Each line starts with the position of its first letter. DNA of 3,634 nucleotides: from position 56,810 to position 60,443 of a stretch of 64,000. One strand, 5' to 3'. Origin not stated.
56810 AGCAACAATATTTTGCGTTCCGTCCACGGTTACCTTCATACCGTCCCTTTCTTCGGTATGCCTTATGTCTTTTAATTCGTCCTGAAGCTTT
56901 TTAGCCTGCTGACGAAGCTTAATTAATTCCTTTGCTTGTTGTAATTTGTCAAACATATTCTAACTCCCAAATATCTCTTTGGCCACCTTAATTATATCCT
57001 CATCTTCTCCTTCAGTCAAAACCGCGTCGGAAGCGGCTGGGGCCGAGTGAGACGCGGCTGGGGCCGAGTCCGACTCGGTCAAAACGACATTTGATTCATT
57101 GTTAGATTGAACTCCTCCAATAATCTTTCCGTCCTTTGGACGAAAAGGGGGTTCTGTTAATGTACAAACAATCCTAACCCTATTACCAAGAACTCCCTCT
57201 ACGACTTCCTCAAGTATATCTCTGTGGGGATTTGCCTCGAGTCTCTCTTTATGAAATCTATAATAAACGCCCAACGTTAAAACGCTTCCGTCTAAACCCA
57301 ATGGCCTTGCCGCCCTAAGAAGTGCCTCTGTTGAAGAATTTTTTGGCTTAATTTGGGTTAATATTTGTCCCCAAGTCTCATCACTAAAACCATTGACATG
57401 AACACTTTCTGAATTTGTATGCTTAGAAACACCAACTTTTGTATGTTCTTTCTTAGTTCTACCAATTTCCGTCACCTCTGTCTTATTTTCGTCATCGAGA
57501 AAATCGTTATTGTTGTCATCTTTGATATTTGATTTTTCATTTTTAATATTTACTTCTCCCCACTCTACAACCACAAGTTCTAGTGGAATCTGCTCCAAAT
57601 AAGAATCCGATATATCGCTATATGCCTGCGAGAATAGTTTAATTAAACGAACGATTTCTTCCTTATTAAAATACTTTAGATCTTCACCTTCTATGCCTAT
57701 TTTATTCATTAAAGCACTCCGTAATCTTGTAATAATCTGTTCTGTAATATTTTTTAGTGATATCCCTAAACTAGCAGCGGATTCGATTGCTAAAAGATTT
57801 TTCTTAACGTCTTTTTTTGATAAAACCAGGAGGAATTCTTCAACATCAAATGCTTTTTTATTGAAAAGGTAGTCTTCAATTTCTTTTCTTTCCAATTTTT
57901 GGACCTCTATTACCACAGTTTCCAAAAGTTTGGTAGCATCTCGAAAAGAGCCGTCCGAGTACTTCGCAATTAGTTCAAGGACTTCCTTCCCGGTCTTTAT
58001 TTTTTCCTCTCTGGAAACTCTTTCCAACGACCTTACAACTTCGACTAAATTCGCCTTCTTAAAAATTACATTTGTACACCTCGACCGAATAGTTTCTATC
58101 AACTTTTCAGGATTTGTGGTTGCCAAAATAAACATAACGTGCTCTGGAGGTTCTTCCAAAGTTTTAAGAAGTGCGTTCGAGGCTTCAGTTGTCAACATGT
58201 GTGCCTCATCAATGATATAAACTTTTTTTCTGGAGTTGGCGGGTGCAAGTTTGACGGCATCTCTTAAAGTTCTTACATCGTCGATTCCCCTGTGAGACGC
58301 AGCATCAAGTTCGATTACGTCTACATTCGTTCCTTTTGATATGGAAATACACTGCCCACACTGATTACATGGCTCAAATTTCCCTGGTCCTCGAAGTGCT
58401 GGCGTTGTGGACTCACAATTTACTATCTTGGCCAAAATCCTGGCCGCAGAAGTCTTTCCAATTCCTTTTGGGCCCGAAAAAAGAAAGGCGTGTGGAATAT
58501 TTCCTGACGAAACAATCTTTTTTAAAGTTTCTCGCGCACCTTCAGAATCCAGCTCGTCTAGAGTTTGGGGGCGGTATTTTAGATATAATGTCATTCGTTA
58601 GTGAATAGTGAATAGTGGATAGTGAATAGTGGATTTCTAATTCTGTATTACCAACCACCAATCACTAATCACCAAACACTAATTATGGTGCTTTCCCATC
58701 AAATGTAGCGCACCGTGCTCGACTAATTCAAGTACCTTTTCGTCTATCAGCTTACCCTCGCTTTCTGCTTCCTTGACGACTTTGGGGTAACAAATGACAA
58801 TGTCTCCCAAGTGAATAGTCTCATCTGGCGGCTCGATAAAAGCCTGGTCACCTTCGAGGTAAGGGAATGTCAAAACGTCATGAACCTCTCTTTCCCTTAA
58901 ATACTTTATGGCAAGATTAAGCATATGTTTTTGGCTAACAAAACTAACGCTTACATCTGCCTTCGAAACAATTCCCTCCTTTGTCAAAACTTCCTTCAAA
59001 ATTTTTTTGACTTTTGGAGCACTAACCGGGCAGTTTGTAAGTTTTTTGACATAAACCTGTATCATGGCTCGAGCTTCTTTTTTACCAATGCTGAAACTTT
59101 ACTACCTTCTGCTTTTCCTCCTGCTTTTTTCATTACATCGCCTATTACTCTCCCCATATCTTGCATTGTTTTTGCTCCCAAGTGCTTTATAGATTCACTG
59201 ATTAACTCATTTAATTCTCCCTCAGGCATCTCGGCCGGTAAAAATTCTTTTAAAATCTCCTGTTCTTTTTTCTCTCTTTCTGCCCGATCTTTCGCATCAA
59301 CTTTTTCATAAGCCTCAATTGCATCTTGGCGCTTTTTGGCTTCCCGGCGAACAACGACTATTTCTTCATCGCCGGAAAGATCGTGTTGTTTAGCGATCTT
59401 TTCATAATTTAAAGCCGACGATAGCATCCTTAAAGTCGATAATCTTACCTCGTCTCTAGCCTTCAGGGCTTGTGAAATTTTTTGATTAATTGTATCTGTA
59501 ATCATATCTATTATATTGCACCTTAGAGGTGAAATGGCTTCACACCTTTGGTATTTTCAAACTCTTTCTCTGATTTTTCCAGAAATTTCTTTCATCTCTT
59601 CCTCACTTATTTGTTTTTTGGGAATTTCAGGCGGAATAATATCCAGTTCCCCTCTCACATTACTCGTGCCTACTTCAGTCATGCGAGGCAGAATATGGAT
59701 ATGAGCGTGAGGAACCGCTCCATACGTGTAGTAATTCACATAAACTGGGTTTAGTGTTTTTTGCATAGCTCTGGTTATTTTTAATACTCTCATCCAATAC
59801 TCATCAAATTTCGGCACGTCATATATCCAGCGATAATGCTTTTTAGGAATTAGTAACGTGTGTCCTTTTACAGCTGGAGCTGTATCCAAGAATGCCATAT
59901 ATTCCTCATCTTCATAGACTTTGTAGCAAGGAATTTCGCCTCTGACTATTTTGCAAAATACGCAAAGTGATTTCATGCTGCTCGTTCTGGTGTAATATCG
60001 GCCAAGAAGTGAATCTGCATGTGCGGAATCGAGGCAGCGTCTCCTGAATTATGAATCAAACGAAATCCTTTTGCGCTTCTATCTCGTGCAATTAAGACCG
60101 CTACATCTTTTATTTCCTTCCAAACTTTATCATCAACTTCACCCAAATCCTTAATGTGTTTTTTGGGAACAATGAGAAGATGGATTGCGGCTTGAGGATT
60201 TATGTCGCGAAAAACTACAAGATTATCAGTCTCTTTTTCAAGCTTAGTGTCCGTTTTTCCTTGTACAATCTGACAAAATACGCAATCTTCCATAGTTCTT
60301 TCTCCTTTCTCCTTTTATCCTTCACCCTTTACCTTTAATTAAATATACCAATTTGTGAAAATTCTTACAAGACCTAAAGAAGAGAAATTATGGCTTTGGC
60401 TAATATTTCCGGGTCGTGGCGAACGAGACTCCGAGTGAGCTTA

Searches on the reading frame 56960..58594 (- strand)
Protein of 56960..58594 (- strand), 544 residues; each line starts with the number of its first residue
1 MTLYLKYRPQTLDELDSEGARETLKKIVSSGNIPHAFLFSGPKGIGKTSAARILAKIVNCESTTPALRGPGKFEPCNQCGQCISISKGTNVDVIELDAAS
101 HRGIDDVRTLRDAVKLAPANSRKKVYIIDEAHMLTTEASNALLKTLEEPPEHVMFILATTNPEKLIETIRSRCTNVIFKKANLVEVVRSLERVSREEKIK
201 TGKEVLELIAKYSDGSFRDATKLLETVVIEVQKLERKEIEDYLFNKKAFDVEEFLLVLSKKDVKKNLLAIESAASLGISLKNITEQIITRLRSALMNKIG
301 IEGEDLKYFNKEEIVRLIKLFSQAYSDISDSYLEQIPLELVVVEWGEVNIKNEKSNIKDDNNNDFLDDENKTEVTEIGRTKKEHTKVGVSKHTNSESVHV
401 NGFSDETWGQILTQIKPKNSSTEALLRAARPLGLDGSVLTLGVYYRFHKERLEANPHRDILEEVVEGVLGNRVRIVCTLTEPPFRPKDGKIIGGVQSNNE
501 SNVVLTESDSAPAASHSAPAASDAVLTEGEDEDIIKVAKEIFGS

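Call 78: search_protein_families(library=pfam, proteins=[window:56960-58594:-], max_evalue=0.00001)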
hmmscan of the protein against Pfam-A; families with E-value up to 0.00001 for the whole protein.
window:56960-58594:- (544 aa): 3 families
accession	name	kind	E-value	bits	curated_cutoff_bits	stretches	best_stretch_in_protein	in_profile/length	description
PF13177.12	DNA_pol3_delta2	-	4.9e-43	147.3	27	1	21-180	6-159/161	DNA polymerase III, delta subunit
PF00004.35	AAA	-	2.7e-14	54.2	21.2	1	38-179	2-129/131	ATPase family associated with various cellular activities (AAA)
PF20964.2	DnaX_C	-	4.9e-09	36.6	26.2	1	406-479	14-87/113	DNA polymerase III subunit tau, C-terminal domain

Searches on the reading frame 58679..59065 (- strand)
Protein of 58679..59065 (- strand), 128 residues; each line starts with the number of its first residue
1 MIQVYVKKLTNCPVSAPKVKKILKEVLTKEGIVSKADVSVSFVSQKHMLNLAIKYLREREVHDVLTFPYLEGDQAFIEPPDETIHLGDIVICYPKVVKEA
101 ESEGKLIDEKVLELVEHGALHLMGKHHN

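Call 78: search_protein_families(library=pfam, proteins=[window:58679-59065:-], max_evalue=0.00001)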
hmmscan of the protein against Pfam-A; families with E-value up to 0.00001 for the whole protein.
window:58679-59065:- (128 aa): 1 family
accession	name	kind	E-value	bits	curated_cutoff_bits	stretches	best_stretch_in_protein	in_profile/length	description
PF02130.23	YbeY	-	9.6e-22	77.7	25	1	18-127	10-109/129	Endoribonuclease YbeY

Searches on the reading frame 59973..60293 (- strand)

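Call 78: search_protein_families(library=pfam, proteins=[window:59973-60293:-], max_evalue=0.00001)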
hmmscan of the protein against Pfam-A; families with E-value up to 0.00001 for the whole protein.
window:59973-60293:- (106 aa): 2 families
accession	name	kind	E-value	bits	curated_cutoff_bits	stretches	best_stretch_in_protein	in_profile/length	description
PF11969.13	DcpS_C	-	2.4e-13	51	24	1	4-98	2-101/114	Scavenger mRNA decapping enzyme C-term binding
PF01230.28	HIT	-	2.2e-11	44.7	21.5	1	15-96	5-92/98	HIT domain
